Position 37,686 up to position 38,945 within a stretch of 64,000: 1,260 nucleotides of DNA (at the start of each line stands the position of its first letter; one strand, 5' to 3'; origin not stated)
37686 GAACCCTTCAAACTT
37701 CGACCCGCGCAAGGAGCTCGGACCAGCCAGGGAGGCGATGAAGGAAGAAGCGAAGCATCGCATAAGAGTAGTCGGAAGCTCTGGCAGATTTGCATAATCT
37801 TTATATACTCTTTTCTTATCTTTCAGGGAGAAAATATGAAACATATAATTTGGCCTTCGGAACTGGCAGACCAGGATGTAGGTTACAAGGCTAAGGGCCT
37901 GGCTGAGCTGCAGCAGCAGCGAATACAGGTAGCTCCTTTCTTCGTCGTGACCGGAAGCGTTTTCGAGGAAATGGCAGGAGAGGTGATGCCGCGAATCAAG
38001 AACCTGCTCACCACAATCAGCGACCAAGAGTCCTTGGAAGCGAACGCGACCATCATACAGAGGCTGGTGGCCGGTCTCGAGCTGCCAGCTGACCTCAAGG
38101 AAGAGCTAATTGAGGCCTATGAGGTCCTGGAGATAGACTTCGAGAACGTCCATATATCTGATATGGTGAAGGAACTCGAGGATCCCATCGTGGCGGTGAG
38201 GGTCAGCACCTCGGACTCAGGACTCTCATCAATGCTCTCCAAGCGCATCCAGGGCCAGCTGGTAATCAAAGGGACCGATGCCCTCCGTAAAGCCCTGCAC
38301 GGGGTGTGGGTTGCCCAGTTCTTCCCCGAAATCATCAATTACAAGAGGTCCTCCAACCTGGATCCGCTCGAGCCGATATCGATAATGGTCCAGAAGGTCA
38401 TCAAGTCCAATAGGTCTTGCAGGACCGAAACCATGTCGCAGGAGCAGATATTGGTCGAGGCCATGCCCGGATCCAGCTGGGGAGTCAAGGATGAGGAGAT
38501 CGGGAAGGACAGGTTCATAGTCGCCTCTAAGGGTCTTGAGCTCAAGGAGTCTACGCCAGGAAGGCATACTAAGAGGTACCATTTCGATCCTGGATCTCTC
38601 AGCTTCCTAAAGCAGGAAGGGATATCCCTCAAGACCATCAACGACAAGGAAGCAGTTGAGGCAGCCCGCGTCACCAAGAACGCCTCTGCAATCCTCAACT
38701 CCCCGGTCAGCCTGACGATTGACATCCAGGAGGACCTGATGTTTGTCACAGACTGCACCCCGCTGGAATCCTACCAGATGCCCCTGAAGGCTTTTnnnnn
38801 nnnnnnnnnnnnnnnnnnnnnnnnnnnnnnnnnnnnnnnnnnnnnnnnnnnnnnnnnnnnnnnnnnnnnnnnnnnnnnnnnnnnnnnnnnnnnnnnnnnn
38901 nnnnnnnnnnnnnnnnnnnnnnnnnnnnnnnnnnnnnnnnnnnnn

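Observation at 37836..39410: Degenerate paralog of the PEP-synthase N-terminal ATP-grasp-like domain carrying a repetitive poly-acidic tail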

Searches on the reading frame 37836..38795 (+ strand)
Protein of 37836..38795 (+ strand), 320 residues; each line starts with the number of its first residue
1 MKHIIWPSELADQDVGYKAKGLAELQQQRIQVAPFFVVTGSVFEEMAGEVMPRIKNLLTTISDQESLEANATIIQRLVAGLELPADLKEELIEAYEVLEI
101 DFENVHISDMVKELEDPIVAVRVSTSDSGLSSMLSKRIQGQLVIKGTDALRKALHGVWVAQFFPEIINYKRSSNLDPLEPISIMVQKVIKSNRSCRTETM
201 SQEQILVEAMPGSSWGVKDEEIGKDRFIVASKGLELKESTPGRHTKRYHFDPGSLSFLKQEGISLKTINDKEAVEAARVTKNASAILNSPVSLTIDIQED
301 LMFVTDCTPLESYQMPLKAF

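Call 10: find_homologous_proteins(query=window:37836-38795:+, max_evalue=0.001)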
Query window:37836-38795:+ (320 aa): 1 proteins with E <= 0.001 among 2497 candidates.
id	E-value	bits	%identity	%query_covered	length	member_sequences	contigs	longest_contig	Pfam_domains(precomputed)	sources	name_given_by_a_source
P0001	1.3e-202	689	100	100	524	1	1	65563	PF01326.25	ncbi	-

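Call 34: search_protein_representatives(protein=window:37836-38795:+)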
Query: 320 residues. Proteins with E-value up to 0.001 (for the whole library): 562; up to 1e-10: 88; up to 1e-30: 1. The best 150 are listed.
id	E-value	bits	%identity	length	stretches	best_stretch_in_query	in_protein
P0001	4.3e-203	689.2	100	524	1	1-320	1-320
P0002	3.4e-23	98.7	29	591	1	12-305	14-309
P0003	4.3e-23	98.4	30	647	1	2-314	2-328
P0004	8.5e-23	97.4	30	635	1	12-301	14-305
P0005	9.4e-23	97.3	30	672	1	12-299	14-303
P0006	3.5e-22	95.4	26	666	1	15-314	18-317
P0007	2.7e-21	92.5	28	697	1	14-302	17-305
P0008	9.0e-21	90.8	28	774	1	13-295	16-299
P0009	4.9e-20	88.3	28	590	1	13-304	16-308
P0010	1.2e-19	87.1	26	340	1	14-309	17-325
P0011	1.4e-19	86.9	29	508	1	14-310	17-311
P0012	5.5e-19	84.9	32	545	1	11-287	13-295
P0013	1.5e-18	83.5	28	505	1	1-312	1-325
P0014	3.3e-18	82.3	28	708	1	14-292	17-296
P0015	4.8e-17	78.5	27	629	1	14-300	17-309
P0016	5.7e-17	78.3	29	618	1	13-304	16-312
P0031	1.0e-14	70.9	27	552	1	14-306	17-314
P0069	2.1e-11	60.0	34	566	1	14-252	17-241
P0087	1.0e-10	57.7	24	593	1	1-280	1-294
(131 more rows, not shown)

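Call 43: find_encoding_contigs(protein=P0003, flank=8000, max_places=3)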
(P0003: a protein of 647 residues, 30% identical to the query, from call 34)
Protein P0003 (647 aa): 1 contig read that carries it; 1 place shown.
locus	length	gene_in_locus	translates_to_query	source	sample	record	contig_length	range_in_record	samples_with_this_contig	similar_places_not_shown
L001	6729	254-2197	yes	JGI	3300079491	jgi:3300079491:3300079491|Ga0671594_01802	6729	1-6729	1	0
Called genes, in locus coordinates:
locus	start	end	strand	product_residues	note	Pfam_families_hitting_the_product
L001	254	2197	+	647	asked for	PF01326:PPDK_N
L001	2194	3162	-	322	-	PF01555:N6_N4_Mtase (weak), PF01170:UPF0020, PF13847:Methyltransf_31 (weak)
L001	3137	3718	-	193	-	-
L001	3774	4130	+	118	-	-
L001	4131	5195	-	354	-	PF01944:SpoIIM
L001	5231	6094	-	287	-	-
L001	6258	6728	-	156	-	?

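Call 44: find_encoding_contigs(protein=P0031, flank=10000, max_places=2)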
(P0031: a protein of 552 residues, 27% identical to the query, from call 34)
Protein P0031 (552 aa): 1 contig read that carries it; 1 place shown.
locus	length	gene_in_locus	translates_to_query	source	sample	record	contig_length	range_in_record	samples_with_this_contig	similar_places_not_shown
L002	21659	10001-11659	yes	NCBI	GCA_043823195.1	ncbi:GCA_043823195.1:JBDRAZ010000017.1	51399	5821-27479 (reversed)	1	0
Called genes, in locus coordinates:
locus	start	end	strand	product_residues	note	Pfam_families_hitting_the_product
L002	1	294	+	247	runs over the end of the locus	PF27030:AbpE_bact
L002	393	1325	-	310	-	PF01207:Dus, PF00977:His_biosynth (faint)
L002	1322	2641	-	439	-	PF00696:AA_kinase, PF13840:ACT_7, PF01842:ACT, PF22468:ACT_9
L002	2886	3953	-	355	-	PF00266:Aminotran_5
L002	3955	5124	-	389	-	PF06245:DUF1015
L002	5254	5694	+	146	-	PF01092:Ribosomal_S6e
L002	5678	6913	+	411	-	PF00009:GTP_EFTU, PF03144:GTP_EFTU_D2 (weak), PF09173:eIF2_C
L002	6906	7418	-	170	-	PF04307:YdjM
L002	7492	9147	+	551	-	PF00749:tRNA-synt_1c, PF03950:tRNA-synt_1c_C, PF20974:tRNA-synt_1c_C2 (weak)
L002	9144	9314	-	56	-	-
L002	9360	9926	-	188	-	-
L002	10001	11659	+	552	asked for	PF01326:PPDK_N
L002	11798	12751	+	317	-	PF01380:SIS (faint), PF10432:bact-PGI_C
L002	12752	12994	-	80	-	-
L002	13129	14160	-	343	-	PF04015:DUF362, PF14697:Fer4_21 (faint), PF13237:Fer4_10 (faint), PF12838:Fer4_7 (weak), PF00037:Fer4 (weak)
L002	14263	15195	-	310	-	-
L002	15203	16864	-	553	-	PF00899:ThiF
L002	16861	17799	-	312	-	-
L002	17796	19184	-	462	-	-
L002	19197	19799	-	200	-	-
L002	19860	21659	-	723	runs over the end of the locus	-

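Call 45: find_encoding_contigs(protein=P0013, flank=10000, max_places=2)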
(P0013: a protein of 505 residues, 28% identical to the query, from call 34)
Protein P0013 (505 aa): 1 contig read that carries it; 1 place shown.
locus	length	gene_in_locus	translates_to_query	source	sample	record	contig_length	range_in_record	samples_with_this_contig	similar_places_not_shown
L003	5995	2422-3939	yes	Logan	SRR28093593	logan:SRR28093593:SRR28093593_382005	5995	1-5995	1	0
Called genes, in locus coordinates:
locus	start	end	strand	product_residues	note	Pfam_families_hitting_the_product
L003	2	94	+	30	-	?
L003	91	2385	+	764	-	PF01261:AP_endonuc_2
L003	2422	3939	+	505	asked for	PF01326:PPDK_N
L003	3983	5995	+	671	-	?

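Call 46: find_encoding_contigs(protein=P0002, flank=10000, max_places=2)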
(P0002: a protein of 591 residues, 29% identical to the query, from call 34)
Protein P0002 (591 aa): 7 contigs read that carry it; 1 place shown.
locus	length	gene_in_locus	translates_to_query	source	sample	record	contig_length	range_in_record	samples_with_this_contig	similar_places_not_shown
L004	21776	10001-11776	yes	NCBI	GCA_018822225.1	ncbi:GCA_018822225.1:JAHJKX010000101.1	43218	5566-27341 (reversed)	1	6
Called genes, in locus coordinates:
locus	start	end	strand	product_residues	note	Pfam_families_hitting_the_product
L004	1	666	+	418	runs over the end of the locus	PF01751:Toprim (weak), PF13155:Toprim_2 (weak), PF13662:Toprim_4 (weak)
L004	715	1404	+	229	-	PF01163:RIO1, PF06293:Kdo (faint)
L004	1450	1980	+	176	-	PF00013:KH_1, PF21800:KH_KRR1_2nd, PF22891:KH_PNO1_2nd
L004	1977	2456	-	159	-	-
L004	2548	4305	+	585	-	PF02518:HATPase_c, PF13589:HATPase_c_3, PF09239:Topo-VIb_trans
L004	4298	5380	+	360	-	PF04406:TP6A_N, PF20768:Topo_VI_alpha, PF21180:TOP6A-Spo11_Toprim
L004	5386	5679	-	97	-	PF02381:MraZ (faint)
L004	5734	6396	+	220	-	PF02811:PHP (faint), PF13263:PHP_C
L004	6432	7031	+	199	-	-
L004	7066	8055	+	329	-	PF09376:NurA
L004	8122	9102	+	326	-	PF00294:PfkB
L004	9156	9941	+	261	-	PF01791:DeoC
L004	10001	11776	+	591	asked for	PF01326:PPDK_N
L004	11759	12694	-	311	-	PF01555:N6_N4_Mtase (weak), PF09445:Methyltransf_15 (faint), PF01170:UPF0020, PF03602:Cons_hypoth95 (weak), PF13847:Methyltransf_31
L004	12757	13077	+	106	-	-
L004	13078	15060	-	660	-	PF01326:PPDK_N, PF00391:PEP-utilizers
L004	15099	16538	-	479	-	PF02163:Peptidase_M50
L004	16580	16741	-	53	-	-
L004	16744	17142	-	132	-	PF21485:IF5A-like_N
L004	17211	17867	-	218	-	PF10263:SprT-like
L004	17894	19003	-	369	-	PF03463:eRF1_1, PF18854:baeRF_family10, PF03464:eRF1_2, PF18859:acVLRF1, PF03465:eRF1_3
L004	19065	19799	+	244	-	PF01798:Nop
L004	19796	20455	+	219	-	PF01269:Fibrillarin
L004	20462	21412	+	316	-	PF00899:ThiF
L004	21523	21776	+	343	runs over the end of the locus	PF01916:DS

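Call 54: find_related_loci(query=A5, collection=genome_contigs, flank=8000)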
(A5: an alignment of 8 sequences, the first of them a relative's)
Query A5 (591 aa) in genome_contigs; peptide patterns used: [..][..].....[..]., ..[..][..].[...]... (x = any residue, [..] = any of these).
54 stretches matched a pattern; 9 encode a relative of the query (tblastn E <= 1e-3); 9 distinct loci.
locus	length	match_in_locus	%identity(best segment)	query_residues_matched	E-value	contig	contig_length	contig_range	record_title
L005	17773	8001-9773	100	1-591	0e+0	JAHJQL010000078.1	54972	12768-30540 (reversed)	MAG: Nanoarchaeota archaeon isolate OS_PC_MetaG.mb.107 OS_PC_MetaG.mb.107_k141_642691, whole genome shotgun sequence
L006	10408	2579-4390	47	1-591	7e-157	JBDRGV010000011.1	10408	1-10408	MAG: archaeon isolate MEGAHIT-group-1.460 k141_11552749, whole genome shotgun sequence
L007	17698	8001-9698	47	1-591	2e-156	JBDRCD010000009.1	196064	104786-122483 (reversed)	MAG: archaeon isolate MEGAHIT-group-1.168 k141_3671636, whole genome shotgun sequence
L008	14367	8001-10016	63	1-591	2e-134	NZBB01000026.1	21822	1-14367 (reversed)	MAG: Candidatus Woesearchaeota archaeon isolate ARS1441 MHASMcontig_601070, whole genome shotgun sequence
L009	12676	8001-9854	44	1-590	6e-164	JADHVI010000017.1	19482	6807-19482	MAG: Candidatus Woesearchaeota archaeon isolate BS150m-G68 BS-150m-C2412, whole genome shotgun sequence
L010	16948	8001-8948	61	1-316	6e-132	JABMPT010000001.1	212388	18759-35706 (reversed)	MAG: Candidatus Woesearchaeota archaeon isolate bin.69 k141_390654, whole genome shotgun sequence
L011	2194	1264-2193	60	1-310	7e-130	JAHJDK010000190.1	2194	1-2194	MAG: Nanoarchaeota archaeon isolate Modern_marine.mb.57 Modern_marine.mb.57_k141_1872685, whole genome shotgun sequence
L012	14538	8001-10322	48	1-591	3e-117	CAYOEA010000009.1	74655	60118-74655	MAG TPA_asm: uncultured Methanosarcinales archaeon isolate binchicken_co47_10 genome assembly, contig: NODE_190_length_7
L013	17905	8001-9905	52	1-591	2e-132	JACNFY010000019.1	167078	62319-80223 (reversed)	MAG: Nanobdellati archaeon isolate NIOZ-UU113 NIOZ-UU_NODE_36_length_167078_cov_10.91, whole genome shotgun sequence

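Call 75: find_encoding_contigs(protein=P0087, flank=8000, max_places=2)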
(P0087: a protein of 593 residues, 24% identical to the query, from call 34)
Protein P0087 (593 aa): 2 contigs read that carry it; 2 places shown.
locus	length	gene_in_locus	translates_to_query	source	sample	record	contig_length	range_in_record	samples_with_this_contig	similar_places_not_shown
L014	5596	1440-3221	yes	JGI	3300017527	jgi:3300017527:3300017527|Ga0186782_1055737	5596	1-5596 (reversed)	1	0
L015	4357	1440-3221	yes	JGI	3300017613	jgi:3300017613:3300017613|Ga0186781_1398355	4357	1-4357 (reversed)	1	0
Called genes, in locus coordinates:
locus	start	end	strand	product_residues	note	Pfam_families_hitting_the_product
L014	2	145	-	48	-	?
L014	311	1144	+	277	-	PF05552:MS_channel_1st_1, PF21088:MS_channel_1st, PF00924:MS_channel_2nd, PF21082:MS_channel_3rd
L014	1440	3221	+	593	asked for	PF01326:PPDK_N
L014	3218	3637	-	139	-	PF00173:Cyt-b5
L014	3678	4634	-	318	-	PF01555:N6_N4_Mtase (weak), PF01170:UPF0020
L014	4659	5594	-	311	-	?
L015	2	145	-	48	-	?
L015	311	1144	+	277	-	PF05552:MS_channel_1st_1, PF21088:MS_channel_1st, PF00924:MS_channel_2nd, PF21082:MS_channel_3rd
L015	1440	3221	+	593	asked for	PF01326:PPDK_N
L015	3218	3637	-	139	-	PF00173:Cyt-b5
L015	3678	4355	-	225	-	?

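Call 76: find_encoding_contigs(protein=P0069, flank=8000, max_places=2)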
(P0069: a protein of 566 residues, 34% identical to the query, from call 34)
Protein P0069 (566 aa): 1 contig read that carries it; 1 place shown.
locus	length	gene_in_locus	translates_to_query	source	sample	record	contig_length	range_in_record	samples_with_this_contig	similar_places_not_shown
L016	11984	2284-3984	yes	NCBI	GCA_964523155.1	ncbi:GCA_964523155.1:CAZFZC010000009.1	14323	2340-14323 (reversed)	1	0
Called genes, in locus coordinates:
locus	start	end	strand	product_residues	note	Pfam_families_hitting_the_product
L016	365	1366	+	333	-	PF00723:Glyco_hydro_15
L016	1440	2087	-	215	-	PF01135:PCMT, PF05175:MTS (weak), PF13847:Methyltransf_31 (weak), PF13649:Methyltransf_25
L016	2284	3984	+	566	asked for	PF01326:PPDK_N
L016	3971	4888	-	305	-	PF01170:UPF0020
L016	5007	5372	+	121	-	-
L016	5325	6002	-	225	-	PF00588:SpoU_methylase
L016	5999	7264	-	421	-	PF02163:Peptidase_M50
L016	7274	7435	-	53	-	-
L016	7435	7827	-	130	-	PF21485:IF5A-like_N, PF01287:eIF-5a (weak)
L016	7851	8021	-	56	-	-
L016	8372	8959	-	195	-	PF02545:Maf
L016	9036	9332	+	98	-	-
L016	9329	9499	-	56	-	-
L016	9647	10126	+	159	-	-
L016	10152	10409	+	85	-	PF01247:Ribosomal_L35Ae, PF01782:RimM (faint)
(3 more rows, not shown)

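Call 77: find_encoding_contigs(protein=P0016, flank=8000, max_places=2)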
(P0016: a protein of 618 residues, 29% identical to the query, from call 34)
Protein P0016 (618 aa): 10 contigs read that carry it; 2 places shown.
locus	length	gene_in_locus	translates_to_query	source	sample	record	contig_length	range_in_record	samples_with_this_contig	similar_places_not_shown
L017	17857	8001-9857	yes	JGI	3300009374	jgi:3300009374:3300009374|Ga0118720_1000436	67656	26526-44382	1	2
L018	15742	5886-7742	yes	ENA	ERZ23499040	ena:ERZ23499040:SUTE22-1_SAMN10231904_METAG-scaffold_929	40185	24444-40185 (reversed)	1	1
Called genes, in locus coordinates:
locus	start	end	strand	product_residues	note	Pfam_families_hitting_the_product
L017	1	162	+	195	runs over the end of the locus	PF00069:Pkinase, PF01636:APH (faint), PF01163:RIO1, PF03109:ABC1 (weak)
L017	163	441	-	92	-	-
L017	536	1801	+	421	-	PF27218:MJ0043_C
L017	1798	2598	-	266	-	-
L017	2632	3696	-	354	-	-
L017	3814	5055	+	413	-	PF01136:Peptidase_U32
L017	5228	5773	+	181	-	PF12844:HTH_19, PF01381:HTH_3, PF00571:CBS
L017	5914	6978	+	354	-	PF04055:Radical_SAM, PF13353:Fer4_12 (weak), PF26257:DUF8061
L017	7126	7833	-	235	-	-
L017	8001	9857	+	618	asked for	PF01326:PPDK_N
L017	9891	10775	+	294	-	-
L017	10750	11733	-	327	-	PF01555:N6_N4_Mtase, PF09445:Methyltransf_15 (faint), PF01170:UPF0020, PF02384:N6_Mtase (faint), PF03602:Cons_hypoth95 (weak), PF13649:Methyltransf_25 (weak), PF13847:Methyltransf_31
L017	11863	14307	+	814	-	PF01326:PPDK_N, PF00391:PEP-utilizers, PF02896:PEP-utilizers_C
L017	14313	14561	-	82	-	PF04014:MazE_antitoxin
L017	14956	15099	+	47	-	-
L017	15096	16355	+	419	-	PF00753:Lactamase_B (weak), PF12706:Lactamase_B_2, PF16661:Lactamase_B_6, PF23023:Anti-Pycsar_Apyc1, PF10996:Beta-Casp, PF07521:RMMBL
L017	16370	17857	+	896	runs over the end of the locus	PF00690:Cation_ATPase_N, PF00122:E1-E2_ATPase, PF00702:Hydrolase, PF13246:Cation_ATPase, PF12710:HAD (weak), PF00689:Cation_ATPase_C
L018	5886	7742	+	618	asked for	PF01326:PPDK_N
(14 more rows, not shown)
